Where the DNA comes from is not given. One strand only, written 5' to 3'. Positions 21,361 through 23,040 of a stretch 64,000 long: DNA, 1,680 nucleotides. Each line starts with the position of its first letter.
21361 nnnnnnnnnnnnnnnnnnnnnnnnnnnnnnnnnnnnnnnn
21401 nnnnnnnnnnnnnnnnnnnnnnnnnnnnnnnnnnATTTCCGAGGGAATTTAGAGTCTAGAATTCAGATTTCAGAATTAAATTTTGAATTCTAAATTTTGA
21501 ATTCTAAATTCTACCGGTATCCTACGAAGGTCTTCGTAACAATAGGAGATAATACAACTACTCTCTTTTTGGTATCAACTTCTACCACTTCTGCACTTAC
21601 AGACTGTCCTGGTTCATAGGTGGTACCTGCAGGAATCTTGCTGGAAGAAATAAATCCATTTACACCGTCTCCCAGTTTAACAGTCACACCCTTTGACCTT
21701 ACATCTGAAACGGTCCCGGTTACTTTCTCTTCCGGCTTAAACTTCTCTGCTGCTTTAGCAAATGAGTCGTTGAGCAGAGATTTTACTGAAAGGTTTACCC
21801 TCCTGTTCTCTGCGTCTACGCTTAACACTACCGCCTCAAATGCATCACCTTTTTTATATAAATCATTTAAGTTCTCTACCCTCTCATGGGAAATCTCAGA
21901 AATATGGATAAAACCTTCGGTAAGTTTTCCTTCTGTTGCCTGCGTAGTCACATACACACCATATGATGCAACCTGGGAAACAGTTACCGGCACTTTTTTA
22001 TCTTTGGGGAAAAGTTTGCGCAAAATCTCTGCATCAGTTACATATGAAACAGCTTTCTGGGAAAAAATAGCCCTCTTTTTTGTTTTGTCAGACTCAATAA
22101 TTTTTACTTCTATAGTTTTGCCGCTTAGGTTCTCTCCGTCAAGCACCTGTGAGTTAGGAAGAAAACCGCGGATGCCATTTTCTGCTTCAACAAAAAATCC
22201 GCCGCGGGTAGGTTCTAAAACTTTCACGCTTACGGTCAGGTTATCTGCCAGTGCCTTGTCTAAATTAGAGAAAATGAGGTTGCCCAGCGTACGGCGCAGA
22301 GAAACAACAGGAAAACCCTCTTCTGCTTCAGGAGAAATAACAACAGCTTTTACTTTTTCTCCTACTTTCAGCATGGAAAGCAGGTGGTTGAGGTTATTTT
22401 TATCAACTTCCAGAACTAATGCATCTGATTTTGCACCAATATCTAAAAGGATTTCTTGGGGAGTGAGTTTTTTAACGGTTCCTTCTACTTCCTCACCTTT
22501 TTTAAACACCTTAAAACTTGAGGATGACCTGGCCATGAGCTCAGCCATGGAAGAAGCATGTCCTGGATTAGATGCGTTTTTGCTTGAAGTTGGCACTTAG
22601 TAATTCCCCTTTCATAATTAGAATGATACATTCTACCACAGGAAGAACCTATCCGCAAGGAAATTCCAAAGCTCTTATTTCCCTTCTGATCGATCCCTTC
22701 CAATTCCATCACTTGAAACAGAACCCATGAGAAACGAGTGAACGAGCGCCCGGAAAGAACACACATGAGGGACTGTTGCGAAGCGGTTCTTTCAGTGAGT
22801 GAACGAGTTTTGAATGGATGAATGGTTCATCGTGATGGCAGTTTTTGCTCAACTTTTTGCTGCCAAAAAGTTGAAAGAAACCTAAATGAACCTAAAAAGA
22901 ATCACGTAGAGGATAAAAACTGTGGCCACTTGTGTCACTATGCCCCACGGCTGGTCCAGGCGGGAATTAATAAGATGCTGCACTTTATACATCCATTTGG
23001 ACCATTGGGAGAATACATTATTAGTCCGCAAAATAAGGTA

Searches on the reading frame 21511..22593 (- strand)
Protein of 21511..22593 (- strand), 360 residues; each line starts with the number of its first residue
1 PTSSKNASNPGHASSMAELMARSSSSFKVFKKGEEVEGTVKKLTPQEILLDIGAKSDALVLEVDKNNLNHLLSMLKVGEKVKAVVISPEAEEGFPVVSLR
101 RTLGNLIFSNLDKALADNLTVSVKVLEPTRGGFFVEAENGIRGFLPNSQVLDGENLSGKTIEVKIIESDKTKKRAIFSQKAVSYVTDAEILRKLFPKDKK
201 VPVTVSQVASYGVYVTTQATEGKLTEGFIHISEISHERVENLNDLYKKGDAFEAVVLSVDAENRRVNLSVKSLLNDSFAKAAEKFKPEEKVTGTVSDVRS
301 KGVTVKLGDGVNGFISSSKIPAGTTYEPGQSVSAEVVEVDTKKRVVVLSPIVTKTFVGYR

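Call 19: find_encoding_contigs(protein=window:21511-22593:-, flank=10000, max_places=6)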
Protein window:21511-22593:- (360 aa): no gene with exactly this product is on record in the collection.

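Call 20: find_homologous_proteins(query=window:21511-22593:-, max_evalue=1e-30)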
Query window:21511-22593:- (360 aa): 3502 proteins with E <= 1e-30 among 8000 candidates; the best 120 are listed.
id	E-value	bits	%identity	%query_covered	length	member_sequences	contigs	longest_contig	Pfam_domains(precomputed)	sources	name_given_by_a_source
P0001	1.1e-221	753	100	100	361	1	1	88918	PF00575.30,PF23459.2,PF21710.4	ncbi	ncbi:MAG: S1 RNA-binding domain-containing protein [Candidatus Levyibacteriota bacterium]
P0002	2.0e-194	663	88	100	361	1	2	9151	PF00575.30,PF23459.2,PF24685.2,PF21710.4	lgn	-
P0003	1.6e-169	581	74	100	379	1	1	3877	PF21543.4,PF00575.30,PF23459.2,PF21710.4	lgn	-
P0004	2.6e-169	580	79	96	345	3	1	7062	PF00575.30,PF23459.2,PF18614.8,PF21710.4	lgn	-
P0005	4.0e-147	508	66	99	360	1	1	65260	PF00575.30,PF23459.2,PF24685.2,PF21710.4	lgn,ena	-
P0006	7.6e-143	494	65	99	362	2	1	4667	PF00575.30,PF23459.2,PF24685.2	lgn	-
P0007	6.0e-142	491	66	99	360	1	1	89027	PF00575.30,PF23459.2,PF21710.4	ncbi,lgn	-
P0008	6.2e-141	487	65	100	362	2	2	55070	PF00575.30,PF23459.2,PF24685.2,PF21710.4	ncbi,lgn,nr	ncbi:MAG: S1 RNA-binding domain-containing protein [Candidatus Levybacteria bacterium]|nr:S1 RNA-bin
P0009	1.2e-140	486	65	99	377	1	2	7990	PF00575.30,PF23459.2,PF24685.2,PF21710.4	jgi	jgi:small subunit ribosomal protein S1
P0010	2.2e-139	482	64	100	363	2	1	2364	PF00575.30,PF23459.2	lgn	-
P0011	6.1e-139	481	68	97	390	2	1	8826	PF00575.30,PF23459.2,PF21710.4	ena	-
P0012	1.4e-138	480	67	96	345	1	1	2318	PF00575.30,PF23459.2,PF24685.2,PF21710.4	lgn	-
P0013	2.1e-137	476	63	100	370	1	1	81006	PF00575.30,PF23459.2,PF24685.2,PF21710.4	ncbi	-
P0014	1.3e-136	473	65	98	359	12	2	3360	PF24682.2,PF00575.30,PF23459.2,PF24685.2,PF21710.4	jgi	jgi:4-hydroxy-3-methylbut-2-enyl diphosphate reductase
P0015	1.8e-136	473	63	99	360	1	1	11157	PF00575.30,PF23459.2,PF24685.2,PF21710.4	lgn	-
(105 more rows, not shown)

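Call 21: find_encoding_contigs(protein=P0002, flank=10000, max_places=4)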
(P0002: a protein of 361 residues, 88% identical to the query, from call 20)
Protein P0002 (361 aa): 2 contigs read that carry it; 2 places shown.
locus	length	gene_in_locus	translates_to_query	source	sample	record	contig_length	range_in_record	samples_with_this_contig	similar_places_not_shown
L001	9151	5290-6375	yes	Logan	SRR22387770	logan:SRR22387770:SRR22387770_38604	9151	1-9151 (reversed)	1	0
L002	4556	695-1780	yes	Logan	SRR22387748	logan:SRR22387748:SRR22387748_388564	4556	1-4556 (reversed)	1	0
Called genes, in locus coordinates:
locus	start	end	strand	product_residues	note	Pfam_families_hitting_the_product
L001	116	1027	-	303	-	PF00005:ABC_tran, PF13304:AAA_21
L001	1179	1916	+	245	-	-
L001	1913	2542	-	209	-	PF00300:His_Phos_1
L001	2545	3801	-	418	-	PF03952:Enolase_N, PF00113:Enolase_C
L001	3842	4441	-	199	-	PF02163:Peptidase_M50 (weak)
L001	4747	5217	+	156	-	-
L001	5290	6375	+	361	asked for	PF21710:Spt6_S1 (faint), PF23459:S1_RRP5 (faint), PF24685:OB_RRP5_4th (faint), PF00575:S1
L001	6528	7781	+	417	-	PF03796:DnaB_C (faint), PF06745:ATPase, PF23442:DUF7125 (weak), PF25199:nSTAND_NTPase5 (weak), PF13401:AAA_22 (faint), PF13479:AAA_24 (faint), PF13481:AAA_25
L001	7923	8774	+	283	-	-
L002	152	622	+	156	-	-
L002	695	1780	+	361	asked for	PF21710:Spt6_S1 (faint), PF23459:S1_RRP5 (faint), PF24685:OB_RRP5_4th (faint), PF00575:S1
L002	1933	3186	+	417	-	PF03796:DnaB_C (faint), PF06745:ATPase, PF23442:DUF7125 (weak), PF25199:nSTAND_NTPase5 (weak), PF13401:AAA_22 (faint), PF13479:AAA_24 (faint), PF13481:AAA_25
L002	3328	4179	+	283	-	-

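Call 22: find_encoding_contigs(protein=P0004, flank=10000, max_places=4)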
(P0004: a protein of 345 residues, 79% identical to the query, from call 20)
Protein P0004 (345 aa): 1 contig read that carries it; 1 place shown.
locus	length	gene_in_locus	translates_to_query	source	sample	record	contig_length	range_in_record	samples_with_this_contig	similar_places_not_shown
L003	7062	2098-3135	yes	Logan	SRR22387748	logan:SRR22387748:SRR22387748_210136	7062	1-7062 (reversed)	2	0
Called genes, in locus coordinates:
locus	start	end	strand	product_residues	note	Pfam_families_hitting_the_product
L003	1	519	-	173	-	?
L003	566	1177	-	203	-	PF02163:Peptidase_M50 (weak)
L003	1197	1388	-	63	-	-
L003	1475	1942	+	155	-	-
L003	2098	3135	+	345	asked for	PF21710:Spt6_S1 (faint), PF23459:S1_RRP5 (faint), PF18614:RNase_II_C_S1 (faint), PF00575:S1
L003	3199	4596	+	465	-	PF18073:Zn_ribbon_LapB, PF03796:DnaB_C (faint), PF06745:ATPase, PF13481:AAA_25, PF25199:nSTAND_NTPase5 (weak), PF13401:AAA_22 (weak)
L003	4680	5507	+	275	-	-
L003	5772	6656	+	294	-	-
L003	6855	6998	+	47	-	-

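Call 23: find_encoding_contigs(protein=P0003, flank=10000, max_places=4)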
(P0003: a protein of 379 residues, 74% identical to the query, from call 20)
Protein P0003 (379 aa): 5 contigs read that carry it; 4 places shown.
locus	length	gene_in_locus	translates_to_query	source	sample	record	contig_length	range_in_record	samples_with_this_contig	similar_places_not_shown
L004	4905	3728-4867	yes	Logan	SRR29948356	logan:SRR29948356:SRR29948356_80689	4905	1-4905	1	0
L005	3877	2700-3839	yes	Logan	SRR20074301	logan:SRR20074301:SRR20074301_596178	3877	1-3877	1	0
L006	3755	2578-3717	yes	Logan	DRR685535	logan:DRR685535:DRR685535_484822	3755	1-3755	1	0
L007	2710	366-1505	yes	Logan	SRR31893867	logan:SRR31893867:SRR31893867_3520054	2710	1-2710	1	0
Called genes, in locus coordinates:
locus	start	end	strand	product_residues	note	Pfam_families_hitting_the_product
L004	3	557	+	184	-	?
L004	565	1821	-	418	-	PF03952:Enolase_N, PF00113:Enolase_C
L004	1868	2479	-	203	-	PF02163:Peptidase_M50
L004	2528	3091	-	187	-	-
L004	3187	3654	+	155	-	-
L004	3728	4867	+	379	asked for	PF21710:Spt6_S1 (faint), PF23459:S1_RRP5 (faint), PF21543:CvfB_2nd (faint), PF00575:S1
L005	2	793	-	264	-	?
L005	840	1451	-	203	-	PF02163:Peptidase_M50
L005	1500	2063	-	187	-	-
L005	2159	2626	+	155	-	-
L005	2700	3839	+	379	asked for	PF21710:Spt6_S1 (faint), PF23459:S1_RRP5 (faint), PF21543:CvfB_2nd (faint), PF00575:S1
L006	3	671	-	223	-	?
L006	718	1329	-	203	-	PF02163:Peptidase_M50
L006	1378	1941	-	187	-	-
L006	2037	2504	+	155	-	-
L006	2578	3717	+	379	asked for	PF21710:Spt6_S1 (faint), PF23459:S1_RRP5 (faint), PF21543:CvfB_2nd (faint), PF00575:S1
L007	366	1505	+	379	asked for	PF21710:Spt6_S1 (faint), PF23459:S1_RRP5 (faint), PF21543:CvfB_2nd (faint), PF00575:S1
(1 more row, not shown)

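Call 60: search_protein_families(library=pfam, proteins=[window:21511-22593:-], max_evalue=0.001)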
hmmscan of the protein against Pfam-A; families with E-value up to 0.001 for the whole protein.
window:21511-22593:- (360 aa): 5 families
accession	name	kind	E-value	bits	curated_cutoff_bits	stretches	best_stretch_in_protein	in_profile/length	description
PF00575.29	S1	-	4.5e-38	129.9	22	3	196-271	3-74/74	S1 RNA binding domain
PF23459.1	S1_RRP5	-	2.1e-17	63.8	27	2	289-349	5-71/72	RRP5 S1 domain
PF21710.3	Spt6_S1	-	1.5e-10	41.7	27.5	1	198-271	17-87/91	Spt6, S1/OB domain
PF24685.1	OB_RRP5_4th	-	3e-05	24.4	31.5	0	221-259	33-71/92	RRP5 OB-fold domain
PF18614.7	RNase_II_C_S1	-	0.00053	20.2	26.6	0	290-350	2-58/59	RNase II-type exonuclease C-terminal S1 domain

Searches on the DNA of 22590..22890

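Call 55: search_rna_families(source=window, start=22590, end=22890, threshold=evalue, max_evalue=5)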
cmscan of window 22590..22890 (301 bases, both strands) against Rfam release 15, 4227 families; matches with E-value up to 5: 0.
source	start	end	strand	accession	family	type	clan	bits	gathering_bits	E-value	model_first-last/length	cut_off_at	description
